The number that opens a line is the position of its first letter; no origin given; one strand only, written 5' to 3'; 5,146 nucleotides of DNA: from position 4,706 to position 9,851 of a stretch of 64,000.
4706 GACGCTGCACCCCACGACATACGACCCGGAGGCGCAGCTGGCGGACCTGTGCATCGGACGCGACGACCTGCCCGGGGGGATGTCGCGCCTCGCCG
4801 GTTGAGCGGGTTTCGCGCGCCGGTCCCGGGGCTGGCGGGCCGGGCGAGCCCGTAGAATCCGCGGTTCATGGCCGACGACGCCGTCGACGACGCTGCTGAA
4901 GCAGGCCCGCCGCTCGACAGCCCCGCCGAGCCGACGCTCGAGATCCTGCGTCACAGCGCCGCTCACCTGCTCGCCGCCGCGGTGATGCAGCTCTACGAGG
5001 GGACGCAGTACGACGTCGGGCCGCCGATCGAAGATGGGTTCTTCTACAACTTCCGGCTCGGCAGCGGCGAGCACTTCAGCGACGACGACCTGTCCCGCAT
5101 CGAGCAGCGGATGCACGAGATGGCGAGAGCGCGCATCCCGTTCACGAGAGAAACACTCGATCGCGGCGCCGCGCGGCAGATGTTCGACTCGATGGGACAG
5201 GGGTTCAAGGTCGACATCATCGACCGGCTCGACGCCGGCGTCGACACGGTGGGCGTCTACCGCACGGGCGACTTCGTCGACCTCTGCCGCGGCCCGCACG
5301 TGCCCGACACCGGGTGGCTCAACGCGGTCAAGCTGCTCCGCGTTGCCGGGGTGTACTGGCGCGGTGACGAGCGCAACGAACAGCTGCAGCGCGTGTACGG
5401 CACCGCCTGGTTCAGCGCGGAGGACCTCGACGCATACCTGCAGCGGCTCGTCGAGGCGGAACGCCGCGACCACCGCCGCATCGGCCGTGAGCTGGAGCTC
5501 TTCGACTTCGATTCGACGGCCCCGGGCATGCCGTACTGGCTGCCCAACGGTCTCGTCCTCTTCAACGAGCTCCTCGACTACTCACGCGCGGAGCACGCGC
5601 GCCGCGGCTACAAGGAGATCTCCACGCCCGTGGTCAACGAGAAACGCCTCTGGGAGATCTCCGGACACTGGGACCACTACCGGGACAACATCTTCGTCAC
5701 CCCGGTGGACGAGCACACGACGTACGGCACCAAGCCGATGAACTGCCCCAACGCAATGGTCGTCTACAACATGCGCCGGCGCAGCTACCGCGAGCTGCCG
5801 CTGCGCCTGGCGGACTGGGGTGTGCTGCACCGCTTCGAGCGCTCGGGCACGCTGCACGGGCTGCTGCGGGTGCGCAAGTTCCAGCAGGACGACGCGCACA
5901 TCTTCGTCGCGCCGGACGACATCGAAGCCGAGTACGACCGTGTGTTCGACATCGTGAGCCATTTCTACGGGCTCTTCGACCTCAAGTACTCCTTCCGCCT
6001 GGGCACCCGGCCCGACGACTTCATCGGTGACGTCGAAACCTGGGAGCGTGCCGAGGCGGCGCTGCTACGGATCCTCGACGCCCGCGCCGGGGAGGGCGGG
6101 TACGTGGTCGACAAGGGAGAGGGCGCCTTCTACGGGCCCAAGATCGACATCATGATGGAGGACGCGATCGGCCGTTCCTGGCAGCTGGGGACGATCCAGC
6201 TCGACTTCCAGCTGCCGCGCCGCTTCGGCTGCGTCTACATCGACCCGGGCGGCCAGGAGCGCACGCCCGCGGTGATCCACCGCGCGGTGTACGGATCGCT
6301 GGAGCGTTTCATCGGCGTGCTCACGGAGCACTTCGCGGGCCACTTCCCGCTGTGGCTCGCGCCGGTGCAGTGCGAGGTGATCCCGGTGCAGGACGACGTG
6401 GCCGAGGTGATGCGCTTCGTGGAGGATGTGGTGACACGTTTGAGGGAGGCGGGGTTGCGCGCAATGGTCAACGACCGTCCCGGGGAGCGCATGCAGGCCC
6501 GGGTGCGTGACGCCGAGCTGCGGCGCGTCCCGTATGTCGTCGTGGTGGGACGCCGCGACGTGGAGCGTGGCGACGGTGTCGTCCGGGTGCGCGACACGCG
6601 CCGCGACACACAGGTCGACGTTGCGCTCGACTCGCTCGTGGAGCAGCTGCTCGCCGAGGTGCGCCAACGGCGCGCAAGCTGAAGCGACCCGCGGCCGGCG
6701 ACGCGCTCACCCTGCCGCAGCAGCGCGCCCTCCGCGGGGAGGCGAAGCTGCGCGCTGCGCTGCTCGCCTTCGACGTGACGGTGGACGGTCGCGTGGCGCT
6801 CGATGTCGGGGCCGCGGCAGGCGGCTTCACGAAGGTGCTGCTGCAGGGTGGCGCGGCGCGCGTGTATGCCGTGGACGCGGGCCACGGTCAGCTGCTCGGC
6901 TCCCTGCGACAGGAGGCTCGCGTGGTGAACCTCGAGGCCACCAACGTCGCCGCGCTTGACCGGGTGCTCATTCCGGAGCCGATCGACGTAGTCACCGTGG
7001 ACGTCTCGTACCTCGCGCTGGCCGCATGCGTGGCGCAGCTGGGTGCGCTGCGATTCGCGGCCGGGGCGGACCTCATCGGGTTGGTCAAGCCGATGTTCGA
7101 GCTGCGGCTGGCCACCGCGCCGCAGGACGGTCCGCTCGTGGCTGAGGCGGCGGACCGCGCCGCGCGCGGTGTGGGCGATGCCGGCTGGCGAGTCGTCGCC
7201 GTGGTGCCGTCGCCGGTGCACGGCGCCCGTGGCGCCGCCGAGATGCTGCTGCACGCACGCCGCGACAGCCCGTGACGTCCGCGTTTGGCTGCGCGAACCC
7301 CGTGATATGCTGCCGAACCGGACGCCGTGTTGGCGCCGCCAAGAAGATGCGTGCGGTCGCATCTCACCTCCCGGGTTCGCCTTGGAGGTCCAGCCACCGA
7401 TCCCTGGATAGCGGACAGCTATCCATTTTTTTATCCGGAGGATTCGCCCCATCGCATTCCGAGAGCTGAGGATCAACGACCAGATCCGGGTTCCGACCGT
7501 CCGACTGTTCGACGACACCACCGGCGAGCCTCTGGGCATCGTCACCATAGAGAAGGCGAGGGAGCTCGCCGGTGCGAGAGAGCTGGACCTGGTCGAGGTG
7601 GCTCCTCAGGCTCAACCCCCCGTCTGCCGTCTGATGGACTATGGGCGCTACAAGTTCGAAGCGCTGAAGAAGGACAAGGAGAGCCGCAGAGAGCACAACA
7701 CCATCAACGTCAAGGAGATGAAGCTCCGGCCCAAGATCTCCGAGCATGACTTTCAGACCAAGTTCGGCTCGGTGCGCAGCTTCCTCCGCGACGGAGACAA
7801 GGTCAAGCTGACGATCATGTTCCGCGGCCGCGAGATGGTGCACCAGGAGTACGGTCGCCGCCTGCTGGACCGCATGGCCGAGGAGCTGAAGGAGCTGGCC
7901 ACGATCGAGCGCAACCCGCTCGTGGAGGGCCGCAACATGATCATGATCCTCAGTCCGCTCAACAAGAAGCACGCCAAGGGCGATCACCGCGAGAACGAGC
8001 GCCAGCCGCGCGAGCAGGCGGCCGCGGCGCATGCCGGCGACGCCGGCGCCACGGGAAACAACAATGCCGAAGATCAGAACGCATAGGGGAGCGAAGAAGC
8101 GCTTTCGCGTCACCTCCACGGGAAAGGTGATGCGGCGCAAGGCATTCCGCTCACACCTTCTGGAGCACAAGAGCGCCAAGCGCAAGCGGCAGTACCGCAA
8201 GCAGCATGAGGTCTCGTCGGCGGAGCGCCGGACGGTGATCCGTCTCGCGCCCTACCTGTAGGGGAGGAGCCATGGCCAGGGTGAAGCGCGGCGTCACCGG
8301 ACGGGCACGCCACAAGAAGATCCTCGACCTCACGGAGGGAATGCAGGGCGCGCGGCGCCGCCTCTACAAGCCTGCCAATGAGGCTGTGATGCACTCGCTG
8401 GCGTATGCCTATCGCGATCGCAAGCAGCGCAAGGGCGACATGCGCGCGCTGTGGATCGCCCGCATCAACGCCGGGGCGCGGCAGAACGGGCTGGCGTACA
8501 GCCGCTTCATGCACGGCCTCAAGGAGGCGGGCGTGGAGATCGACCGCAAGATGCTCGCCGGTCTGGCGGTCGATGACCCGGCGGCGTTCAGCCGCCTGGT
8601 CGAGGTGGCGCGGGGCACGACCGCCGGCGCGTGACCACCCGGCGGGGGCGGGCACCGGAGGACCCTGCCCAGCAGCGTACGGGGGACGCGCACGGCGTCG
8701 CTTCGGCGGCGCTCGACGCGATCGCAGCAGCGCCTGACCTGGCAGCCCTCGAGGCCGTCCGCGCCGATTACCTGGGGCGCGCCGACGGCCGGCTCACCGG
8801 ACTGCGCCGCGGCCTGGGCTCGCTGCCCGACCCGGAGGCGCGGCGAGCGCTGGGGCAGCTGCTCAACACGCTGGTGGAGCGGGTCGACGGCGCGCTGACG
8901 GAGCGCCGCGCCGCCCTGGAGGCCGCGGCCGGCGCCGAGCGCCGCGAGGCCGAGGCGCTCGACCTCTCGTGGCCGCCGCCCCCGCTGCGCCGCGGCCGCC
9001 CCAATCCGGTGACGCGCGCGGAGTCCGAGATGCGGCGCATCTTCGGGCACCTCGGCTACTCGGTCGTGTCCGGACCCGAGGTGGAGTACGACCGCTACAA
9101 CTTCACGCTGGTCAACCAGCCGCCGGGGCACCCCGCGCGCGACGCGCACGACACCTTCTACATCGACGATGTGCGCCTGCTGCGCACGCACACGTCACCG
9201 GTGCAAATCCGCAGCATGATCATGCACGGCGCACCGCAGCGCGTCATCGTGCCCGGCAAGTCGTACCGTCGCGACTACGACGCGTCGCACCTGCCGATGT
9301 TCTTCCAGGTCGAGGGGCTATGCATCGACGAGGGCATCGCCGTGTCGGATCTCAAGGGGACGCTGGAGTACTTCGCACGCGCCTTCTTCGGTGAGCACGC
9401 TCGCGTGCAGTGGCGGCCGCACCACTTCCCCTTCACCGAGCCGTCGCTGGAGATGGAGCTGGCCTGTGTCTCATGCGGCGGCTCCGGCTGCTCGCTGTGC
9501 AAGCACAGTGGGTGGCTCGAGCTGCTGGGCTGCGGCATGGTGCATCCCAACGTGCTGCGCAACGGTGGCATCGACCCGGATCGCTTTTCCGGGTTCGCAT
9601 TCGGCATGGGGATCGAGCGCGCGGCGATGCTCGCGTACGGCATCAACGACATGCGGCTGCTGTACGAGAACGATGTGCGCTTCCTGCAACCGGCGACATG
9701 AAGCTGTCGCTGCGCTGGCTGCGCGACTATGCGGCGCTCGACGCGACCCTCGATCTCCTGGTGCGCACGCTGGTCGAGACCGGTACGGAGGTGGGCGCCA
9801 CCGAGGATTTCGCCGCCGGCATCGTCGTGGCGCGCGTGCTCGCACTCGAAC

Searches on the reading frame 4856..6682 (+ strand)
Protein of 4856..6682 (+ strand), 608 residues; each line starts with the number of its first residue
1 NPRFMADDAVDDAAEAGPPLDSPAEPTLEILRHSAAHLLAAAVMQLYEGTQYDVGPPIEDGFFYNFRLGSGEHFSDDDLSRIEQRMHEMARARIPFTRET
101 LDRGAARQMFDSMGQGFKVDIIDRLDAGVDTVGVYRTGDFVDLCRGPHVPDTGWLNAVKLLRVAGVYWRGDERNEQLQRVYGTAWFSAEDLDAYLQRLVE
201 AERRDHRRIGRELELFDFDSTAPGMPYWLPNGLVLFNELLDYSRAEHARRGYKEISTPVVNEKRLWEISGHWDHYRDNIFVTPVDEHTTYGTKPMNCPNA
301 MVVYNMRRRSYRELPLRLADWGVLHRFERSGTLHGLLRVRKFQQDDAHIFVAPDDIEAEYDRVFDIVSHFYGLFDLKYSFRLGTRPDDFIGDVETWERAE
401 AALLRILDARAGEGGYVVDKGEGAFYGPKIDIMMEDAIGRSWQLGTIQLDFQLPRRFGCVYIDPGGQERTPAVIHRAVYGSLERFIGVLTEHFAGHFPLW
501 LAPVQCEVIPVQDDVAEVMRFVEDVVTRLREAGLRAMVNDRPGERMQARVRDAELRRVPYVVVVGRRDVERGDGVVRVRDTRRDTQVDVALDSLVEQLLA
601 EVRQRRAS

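Call 17: search_protein_families(library=pfam, proteins=[window:4856-6682:+])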
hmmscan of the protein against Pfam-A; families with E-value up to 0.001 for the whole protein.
window:4856-6682:+ (608 aa): 3 families
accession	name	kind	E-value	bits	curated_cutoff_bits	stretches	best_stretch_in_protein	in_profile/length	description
PF00587.30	tRNA-synt_2b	-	5.6e-37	128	29.3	1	286-493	7-179/179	tRNA synthetase class II core domain (G, H, P, S and T)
PF03129.25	HGTP_anticodon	-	6.6e-18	65.1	21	1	505-599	1-92/94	Anticodon binding domain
PF07973.19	tRNA_SAD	-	8.9e-14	51.6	24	1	132-181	1-44/44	Threonyl and Alanyl tRNA synthetase second additional domain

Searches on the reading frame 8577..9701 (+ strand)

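Call 17: search_protein_families(library=pfam, proteins=[window:8577-9701:+])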
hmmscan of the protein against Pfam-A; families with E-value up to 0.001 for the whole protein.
window:8577-9701:+ (374 aa): 2 families
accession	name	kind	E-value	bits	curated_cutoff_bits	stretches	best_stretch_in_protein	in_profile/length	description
PF01409.25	tRNA-synt_2d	-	5.4e-89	298.3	19.8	1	128-371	2-244/246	tRNA synthetases class II core domain (F)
PF02912.23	Phe_tRNA-synt_N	-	2.5e-15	56.6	22.3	1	54-122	2-68/69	Aminoacyl tRNA synthetase class II, N-terminal domain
